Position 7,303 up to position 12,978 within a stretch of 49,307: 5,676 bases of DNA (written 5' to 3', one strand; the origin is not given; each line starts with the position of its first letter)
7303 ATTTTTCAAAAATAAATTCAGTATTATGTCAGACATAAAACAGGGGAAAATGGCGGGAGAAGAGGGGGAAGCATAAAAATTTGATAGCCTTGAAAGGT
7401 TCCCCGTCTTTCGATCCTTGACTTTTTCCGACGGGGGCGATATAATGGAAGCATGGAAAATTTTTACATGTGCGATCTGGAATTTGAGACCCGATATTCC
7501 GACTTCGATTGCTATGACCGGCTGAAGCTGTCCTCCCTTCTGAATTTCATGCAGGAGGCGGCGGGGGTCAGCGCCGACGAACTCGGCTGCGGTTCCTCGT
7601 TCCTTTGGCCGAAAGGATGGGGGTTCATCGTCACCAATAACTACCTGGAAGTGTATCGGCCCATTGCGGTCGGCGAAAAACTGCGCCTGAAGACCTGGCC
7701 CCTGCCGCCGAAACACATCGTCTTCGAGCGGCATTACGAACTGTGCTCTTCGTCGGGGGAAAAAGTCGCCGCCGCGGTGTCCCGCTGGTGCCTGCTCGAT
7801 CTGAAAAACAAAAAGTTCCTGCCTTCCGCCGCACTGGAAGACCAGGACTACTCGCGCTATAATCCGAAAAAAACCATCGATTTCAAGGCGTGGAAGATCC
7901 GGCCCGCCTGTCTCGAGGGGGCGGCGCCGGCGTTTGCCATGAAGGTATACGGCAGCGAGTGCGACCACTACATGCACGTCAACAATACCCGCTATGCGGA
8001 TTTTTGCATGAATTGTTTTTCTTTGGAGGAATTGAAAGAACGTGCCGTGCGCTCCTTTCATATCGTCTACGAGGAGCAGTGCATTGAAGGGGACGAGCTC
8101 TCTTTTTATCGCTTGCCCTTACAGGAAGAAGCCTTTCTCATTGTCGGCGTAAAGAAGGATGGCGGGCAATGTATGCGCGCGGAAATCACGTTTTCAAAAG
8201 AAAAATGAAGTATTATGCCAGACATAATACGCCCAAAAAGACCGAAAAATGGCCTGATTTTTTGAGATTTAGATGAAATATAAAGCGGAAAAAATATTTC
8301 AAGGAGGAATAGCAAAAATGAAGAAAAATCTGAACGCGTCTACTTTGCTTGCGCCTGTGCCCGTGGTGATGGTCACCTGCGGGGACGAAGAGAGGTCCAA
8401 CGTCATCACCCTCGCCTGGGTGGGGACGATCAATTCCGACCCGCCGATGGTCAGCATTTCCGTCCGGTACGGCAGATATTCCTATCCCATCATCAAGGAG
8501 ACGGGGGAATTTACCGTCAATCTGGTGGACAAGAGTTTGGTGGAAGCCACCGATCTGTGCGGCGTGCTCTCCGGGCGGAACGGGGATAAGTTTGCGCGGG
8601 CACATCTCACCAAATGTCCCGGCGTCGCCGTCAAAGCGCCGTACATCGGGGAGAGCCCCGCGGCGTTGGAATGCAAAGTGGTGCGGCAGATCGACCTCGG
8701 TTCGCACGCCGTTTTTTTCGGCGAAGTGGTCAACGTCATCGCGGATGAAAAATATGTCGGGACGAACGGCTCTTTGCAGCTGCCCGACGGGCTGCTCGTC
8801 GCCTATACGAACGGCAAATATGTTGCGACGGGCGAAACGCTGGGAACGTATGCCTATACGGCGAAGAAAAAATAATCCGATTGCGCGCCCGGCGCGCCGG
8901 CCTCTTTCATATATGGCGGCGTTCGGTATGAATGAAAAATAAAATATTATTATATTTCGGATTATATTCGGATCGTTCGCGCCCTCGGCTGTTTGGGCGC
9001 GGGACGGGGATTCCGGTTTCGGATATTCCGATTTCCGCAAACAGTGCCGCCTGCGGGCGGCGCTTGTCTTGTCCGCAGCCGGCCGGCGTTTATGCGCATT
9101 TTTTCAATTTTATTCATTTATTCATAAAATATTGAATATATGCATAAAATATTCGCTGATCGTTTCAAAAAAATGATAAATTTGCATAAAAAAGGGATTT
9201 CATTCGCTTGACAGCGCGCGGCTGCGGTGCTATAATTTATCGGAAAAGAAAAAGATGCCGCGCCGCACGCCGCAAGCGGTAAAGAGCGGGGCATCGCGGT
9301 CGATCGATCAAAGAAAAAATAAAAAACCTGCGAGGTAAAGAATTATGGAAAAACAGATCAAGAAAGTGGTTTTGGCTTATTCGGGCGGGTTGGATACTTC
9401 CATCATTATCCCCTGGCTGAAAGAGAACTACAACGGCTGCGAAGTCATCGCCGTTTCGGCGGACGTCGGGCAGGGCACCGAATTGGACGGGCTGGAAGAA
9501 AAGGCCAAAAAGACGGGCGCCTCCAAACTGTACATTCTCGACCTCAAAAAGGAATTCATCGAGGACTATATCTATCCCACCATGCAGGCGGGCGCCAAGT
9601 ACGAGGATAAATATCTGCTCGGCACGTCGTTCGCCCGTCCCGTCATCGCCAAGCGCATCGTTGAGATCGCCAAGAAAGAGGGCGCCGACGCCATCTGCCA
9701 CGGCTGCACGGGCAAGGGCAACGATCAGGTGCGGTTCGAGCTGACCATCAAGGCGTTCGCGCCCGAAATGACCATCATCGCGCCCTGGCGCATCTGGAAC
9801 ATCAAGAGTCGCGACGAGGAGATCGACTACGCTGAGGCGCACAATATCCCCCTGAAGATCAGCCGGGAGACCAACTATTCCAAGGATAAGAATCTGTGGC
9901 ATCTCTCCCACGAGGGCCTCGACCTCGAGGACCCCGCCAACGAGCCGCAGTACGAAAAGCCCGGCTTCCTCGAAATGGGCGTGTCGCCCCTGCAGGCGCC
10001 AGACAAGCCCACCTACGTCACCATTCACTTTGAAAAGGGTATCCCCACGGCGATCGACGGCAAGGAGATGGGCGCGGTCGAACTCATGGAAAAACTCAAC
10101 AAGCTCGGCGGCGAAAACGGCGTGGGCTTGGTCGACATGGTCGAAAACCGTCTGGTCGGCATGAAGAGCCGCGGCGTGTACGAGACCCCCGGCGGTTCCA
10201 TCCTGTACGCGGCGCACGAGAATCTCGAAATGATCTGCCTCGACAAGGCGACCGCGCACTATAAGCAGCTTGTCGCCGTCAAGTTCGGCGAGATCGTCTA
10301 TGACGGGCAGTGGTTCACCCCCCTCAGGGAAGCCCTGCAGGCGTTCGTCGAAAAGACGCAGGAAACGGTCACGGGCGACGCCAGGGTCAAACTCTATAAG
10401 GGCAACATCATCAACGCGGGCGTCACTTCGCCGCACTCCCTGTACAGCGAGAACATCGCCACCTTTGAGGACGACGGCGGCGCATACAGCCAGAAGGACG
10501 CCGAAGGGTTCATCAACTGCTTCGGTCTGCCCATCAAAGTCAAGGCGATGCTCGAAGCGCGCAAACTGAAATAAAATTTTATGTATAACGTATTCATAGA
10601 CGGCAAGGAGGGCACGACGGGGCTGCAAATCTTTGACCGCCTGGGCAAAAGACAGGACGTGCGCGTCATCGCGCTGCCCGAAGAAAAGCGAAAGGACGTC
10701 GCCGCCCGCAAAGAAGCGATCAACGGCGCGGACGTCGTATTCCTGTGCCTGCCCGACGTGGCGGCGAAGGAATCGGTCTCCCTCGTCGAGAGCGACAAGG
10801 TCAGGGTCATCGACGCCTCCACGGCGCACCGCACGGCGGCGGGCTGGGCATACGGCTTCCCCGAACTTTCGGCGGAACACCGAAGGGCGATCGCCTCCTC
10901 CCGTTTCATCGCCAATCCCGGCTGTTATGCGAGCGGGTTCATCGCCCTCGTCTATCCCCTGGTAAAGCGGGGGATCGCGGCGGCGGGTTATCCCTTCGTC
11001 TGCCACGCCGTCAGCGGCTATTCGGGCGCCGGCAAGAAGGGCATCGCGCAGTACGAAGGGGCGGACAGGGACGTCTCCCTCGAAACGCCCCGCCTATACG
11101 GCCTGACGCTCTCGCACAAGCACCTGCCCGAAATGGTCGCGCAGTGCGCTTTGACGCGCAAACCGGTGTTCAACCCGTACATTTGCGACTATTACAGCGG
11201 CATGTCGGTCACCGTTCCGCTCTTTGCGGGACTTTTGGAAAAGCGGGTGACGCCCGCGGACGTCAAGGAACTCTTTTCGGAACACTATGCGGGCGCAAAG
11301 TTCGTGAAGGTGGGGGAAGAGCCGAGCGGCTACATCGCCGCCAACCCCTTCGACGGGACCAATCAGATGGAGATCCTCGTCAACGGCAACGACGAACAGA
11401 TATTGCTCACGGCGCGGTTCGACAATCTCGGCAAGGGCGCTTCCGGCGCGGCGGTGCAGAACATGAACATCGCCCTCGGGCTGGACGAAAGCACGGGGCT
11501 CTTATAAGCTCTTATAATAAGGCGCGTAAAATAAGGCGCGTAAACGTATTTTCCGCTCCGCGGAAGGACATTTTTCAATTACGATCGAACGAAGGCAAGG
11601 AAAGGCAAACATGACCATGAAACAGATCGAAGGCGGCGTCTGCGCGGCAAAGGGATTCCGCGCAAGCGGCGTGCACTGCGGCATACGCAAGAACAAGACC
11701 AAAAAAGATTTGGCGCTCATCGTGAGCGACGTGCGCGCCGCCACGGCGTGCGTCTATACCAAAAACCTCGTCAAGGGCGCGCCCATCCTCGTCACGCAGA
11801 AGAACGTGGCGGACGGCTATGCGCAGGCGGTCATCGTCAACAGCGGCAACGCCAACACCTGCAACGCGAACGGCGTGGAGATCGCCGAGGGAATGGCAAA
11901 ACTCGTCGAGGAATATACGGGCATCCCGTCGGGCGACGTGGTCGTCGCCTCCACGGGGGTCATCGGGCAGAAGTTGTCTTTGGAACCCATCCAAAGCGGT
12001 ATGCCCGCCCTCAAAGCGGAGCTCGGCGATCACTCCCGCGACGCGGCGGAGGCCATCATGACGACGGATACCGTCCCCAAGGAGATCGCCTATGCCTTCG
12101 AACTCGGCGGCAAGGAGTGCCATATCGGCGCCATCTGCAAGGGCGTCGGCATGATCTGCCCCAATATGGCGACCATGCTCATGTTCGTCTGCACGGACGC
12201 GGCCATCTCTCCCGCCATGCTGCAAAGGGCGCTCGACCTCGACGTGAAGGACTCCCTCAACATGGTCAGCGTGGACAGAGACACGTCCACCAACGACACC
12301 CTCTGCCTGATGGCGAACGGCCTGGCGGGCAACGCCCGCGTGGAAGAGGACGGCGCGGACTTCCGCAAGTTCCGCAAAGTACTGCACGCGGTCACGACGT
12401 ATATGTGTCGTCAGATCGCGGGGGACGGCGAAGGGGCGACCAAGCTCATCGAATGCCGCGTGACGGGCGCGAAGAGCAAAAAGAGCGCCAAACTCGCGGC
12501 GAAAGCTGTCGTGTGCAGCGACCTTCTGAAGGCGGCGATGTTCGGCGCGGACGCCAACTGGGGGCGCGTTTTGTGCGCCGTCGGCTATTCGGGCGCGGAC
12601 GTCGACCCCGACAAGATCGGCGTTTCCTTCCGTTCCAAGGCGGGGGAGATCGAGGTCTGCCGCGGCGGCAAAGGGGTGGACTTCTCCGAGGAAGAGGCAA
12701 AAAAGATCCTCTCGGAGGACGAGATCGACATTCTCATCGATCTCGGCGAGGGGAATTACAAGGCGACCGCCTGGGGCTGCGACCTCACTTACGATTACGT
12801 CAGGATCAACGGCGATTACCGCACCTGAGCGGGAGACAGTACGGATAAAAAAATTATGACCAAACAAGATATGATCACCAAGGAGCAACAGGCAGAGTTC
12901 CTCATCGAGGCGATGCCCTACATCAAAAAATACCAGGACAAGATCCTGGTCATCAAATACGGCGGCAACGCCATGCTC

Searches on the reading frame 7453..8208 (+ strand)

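Call 24: search_protein_families(library=pfam, proteins=[window:7453-8208:+], max_evalue=0.00001)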
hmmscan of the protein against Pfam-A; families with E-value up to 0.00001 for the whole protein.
window:7453-8208:+ (251 aa): 3 families
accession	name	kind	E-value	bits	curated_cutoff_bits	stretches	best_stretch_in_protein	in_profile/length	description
PF01643.23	Acyl-ACP_TE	-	2.3e-15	56.9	23.7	1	9-122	6-120/131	Acyl-ACP thioesterase N-terminal domain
PF20791.3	Acyl-ACP_TE_C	-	5e-09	36.7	21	1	164-227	13-77/101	Acyl-ACP thioesterase C-terminal domain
PF13279.12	4HBT_2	-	2.7e-07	31.5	25.5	0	19-122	7-111/122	Thioesterase-like superfamily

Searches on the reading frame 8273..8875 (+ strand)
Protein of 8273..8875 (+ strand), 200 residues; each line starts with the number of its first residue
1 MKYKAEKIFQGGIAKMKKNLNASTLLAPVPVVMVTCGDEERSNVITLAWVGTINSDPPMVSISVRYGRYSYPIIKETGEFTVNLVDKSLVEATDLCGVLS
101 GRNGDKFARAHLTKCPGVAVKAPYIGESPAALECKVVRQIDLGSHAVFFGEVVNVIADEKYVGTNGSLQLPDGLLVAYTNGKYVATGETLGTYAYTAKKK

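Call 24: search_protein_families(library=pfam, proteins=[window:8273-8875:+], max_evalue=0.00001)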
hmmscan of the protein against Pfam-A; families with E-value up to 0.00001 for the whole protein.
window:8273-8875:+ (200 aa): 1 family
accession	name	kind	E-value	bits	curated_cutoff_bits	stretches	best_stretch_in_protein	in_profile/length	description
PF01613.24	Flavin_Reduct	-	6.4e-35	121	27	1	28-183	5-149/153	Flavin reductase like domain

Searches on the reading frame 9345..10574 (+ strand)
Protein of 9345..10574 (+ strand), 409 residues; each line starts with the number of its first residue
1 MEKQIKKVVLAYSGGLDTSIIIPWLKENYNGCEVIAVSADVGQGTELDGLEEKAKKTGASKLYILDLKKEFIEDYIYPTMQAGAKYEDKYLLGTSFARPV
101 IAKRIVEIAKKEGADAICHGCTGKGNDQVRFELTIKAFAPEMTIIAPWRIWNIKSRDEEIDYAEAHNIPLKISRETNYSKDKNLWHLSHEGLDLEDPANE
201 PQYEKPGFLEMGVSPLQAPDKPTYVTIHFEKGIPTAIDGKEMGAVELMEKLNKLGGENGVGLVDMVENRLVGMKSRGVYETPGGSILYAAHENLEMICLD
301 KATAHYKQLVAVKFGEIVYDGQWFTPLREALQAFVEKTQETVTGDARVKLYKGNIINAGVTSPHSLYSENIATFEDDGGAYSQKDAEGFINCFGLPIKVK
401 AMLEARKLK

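Call 24: search_protein_families(library=pfam, proteins=[window:9345-10574:+], max_evalue=0.00001)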
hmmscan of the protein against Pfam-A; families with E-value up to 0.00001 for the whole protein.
window:9345-10574:+ (409 aa): 2 families
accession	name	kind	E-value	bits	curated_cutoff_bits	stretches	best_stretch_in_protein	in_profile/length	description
PF20979.2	Arginosuc_syn_C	-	1.1e-75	254.4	27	1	178-399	1-218/219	Arginosuccinate synthase C-terminal domain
PF00764.25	Arginosuc_synth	-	6.7e-69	231.5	27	1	7-169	1-162/162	Arginosuccinate synthase N-terminal HUP domain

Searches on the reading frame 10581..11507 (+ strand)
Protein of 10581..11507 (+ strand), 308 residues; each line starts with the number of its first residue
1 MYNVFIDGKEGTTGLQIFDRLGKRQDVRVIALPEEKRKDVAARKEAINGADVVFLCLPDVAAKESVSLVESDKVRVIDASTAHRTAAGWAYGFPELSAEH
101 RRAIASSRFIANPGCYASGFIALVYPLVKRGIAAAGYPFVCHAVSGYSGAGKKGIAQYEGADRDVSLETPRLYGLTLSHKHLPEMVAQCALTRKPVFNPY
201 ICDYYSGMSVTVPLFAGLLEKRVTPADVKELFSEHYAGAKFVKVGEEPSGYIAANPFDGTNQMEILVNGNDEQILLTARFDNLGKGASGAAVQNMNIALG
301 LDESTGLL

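Call 24: search_protein_families(library=pfam, proteins=[window:10581-11507:+], max_evalue=0.00001)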
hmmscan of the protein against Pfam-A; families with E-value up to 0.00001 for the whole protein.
window:10581-11507:+ (308 aa): 2 families
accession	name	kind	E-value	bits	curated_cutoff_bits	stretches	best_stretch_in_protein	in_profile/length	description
PF22698.1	Semialdhyde_dhC_1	-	7.2e-27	94.7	27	1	115-282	1-165/165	Semialdehyde dehydrogenase, dimerisation domain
PF01118.30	Semialdhyde_dh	-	1.1e-09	39.2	26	1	40-100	56-117/121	Semialdehyde dehydrogenase, NAD binding domain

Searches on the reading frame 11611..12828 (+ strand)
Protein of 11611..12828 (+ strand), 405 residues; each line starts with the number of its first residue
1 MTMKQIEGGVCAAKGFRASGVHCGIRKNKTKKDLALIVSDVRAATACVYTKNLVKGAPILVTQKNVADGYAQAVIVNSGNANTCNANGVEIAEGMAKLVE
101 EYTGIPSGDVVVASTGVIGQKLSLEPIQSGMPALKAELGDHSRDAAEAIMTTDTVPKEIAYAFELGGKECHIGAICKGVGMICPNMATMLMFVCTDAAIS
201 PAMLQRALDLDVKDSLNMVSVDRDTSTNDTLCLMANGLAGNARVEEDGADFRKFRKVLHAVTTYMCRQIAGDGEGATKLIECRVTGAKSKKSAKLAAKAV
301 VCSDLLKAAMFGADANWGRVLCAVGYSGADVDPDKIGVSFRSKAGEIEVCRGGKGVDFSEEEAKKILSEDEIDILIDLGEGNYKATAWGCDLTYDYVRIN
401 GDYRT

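Call 24: search_protein_families(library=pfam, proteins=[window:11611-12828:+], max_evalue=0.00001)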
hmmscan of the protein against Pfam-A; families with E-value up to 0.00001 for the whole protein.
window:11611-12828:+ (405 aa): 1 family
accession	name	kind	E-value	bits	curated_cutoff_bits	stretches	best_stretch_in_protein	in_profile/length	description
PF01960.23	ArgJ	-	1.3e-147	491.9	32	1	17-405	1-377/377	ArgJ family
